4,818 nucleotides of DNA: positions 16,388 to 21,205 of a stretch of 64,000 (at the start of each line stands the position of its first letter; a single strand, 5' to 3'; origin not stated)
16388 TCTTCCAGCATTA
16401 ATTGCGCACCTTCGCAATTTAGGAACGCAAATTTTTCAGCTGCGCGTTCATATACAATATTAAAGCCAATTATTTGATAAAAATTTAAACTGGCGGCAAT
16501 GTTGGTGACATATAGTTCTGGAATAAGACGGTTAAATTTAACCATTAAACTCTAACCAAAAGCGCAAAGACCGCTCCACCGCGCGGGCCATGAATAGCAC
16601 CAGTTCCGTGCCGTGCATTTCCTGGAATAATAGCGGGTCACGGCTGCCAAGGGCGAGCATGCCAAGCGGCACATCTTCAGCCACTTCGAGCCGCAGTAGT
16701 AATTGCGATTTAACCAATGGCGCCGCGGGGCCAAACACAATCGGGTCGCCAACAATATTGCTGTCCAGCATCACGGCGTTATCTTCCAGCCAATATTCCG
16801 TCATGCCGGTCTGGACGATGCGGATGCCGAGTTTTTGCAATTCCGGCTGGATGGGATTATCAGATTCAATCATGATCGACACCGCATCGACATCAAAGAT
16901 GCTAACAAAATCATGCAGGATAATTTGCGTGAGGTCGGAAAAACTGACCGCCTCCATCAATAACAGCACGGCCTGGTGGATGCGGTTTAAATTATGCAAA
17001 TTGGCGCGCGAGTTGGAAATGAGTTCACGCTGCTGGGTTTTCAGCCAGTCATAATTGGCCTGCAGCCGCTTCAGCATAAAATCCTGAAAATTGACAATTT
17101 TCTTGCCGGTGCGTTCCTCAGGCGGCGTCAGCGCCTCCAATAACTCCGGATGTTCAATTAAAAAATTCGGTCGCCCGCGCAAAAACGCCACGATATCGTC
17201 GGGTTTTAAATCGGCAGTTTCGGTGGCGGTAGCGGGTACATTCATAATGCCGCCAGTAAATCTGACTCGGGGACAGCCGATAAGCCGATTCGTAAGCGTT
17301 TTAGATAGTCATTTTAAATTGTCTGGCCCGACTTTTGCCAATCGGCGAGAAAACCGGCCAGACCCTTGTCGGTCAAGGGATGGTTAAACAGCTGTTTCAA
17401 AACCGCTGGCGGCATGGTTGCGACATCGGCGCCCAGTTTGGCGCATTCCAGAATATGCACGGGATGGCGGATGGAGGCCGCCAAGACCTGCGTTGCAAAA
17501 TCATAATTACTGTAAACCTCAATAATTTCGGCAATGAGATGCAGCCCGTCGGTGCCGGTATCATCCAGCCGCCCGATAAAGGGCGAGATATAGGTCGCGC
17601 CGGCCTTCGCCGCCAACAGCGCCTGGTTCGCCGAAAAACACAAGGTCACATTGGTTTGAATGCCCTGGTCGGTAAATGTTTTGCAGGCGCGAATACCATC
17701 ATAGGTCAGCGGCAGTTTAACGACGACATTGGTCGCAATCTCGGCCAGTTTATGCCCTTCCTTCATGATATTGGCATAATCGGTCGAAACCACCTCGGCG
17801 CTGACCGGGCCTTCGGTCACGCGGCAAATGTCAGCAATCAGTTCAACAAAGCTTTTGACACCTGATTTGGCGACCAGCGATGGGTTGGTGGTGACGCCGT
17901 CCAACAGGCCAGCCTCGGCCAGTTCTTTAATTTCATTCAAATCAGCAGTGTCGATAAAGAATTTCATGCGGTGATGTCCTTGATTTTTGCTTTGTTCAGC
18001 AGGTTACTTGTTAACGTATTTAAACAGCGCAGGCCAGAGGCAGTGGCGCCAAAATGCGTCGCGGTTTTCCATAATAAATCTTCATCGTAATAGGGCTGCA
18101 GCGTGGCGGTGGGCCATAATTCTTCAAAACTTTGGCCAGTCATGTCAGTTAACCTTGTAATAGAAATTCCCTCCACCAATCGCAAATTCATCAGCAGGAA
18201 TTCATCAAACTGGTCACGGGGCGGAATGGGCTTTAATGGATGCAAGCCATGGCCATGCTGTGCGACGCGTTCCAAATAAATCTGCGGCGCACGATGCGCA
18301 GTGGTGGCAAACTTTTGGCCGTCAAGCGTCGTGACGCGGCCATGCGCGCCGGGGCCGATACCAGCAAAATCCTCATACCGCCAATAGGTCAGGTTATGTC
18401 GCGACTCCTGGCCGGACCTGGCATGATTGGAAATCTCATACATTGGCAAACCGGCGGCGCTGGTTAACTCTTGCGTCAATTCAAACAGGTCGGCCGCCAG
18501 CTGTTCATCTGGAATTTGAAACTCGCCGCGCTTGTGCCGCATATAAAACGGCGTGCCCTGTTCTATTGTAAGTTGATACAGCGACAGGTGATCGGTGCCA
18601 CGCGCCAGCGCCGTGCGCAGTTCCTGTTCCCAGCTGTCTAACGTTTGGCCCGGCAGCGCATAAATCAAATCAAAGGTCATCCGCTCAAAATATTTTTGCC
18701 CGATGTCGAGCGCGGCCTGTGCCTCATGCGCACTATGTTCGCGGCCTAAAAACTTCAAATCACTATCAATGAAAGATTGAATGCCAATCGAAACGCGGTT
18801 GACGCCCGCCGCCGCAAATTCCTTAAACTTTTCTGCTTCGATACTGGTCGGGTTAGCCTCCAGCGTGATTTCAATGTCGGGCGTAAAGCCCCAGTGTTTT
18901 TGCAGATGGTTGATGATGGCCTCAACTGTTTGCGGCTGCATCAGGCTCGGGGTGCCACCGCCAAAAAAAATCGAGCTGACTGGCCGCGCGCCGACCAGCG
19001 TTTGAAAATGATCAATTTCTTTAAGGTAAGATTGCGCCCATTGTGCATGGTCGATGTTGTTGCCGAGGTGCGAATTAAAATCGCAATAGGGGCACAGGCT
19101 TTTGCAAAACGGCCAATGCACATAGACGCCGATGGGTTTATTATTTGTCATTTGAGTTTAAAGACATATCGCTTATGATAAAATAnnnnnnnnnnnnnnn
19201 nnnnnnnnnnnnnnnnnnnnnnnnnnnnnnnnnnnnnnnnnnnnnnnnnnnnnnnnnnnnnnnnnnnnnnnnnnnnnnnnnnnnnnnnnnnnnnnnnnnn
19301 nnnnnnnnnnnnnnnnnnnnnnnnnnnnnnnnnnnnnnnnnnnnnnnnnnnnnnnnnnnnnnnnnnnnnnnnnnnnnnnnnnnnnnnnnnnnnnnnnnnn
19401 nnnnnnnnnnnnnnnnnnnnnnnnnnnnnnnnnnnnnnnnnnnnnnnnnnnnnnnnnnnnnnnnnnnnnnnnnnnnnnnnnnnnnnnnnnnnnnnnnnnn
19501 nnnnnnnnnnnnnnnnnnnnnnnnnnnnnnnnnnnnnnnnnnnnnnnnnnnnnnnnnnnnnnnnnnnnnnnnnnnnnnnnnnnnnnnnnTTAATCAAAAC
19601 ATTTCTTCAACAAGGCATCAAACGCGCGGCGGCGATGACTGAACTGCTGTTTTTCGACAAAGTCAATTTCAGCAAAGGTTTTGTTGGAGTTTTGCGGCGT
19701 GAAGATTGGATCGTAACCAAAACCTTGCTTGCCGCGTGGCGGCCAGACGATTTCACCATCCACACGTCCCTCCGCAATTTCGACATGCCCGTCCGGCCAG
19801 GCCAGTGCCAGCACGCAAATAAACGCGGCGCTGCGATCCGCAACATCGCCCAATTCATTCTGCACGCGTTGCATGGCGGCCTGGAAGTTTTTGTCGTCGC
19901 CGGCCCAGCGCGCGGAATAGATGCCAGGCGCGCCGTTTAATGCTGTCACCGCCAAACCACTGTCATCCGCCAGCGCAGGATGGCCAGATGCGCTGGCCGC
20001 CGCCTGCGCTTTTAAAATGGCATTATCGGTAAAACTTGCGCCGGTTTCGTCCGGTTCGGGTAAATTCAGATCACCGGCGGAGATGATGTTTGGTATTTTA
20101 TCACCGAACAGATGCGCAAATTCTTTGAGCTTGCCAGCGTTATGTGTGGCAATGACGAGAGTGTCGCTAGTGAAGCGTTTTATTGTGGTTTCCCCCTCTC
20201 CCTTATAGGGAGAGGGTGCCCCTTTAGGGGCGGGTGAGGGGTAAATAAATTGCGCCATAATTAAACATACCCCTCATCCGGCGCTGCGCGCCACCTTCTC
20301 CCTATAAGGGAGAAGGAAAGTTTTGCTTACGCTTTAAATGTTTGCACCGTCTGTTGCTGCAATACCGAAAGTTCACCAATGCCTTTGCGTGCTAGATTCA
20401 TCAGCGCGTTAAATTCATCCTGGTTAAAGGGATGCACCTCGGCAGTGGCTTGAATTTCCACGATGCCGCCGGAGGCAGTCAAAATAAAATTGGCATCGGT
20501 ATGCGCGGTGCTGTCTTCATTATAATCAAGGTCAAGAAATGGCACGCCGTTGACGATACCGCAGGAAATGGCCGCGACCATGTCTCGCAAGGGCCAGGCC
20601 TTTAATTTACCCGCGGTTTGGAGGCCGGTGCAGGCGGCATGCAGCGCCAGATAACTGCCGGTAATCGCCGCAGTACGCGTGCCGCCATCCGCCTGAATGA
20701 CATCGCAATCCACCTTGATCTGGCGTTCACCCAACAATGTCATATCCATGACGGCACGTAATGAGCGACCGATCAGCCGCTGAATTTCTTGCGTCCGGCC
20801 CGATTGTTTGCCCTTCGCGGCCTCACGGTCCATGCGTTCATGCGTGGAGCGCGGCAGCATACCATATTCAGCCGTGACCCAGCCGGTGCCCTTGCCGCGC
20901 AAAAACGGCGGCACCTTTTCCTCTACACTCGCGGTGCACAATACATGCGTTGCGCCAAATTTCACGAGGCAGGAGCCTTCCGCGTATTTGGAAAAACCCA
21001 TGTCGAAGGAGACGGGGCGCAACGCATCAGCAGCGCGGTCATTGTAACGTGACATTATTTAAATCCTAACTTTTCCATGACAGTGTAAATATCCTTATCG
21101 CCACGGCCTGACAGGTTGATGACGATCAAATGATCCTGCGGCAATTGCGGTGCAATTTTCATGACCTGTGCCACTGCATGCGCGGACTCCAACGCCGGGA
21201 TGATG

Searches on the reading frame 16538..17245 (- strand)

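Call 9: search_protein_families(library=pfam, proteins=[window:16538-17245:-], max_evalue=0.001)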
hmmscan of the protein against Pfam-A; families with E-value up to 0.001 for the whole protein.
window:16538-17245:- (235 aa): 1 family
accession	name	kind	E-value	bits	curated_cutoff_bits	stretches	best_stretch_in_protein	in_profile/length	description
PF04340.18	DUF484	-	2e-25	90.3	24.2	1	10-231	3-218/219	Protein of unknown function, DUF484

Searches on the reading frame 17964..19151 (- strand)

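Call 9: search_protein_families(library=pfam, proteins=[window:17964-19151:-], max_evalue=0.001)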
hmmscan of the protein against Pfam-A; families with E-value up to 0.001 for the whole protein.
window:17964-19151:- (395 aa): 2 families
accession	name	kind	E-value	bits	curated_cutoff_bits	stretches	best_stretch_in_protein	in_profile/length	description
PF04055.27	Radical_SAM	-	5.2e-23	82.5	29.5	1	10-179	1-164/166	Radical SAM superfamily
PF06969.22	HemN_C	-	2.8e-08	34.1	24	1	310-374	2-65/67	HemN C-terminal domain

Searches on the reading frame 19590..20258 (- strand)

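Call 9: search_protein_families(library=pfam, proteins=[window:19590-20258:-], max_evalue=0.001)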
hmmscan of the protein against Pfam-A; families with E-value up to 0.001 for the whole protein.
window:19590-20258:- (222 aa): 1 family
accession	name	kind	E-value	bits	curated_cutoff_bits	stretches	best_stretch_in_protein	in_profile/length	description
PF01725.21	Ham1p_like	-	4.6e-65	219.4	22.5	1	34-218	1-185/186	Ham1 family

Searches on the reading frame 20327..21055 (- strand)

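Call 9: search_protein_families(library=pfam, proteins=[window:20327-21055:-], max_evalue=0.001)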
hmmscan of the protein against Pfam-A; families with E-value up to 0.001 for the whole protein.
window:20327-21055:- (242 aa): 2 families
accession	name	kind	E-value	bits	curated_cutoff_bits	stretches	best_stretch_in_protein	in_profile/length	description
PF01138.27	RNase_PH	-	1.1e-28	100.7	25.5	1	12-141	2-127/130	3' exoribonuclease family, domain 1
PF03725.20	RNase_PH_C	-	1.1e-12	48.1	20.8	1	158-225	1-67/67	3' exoribonuclease family, domain 2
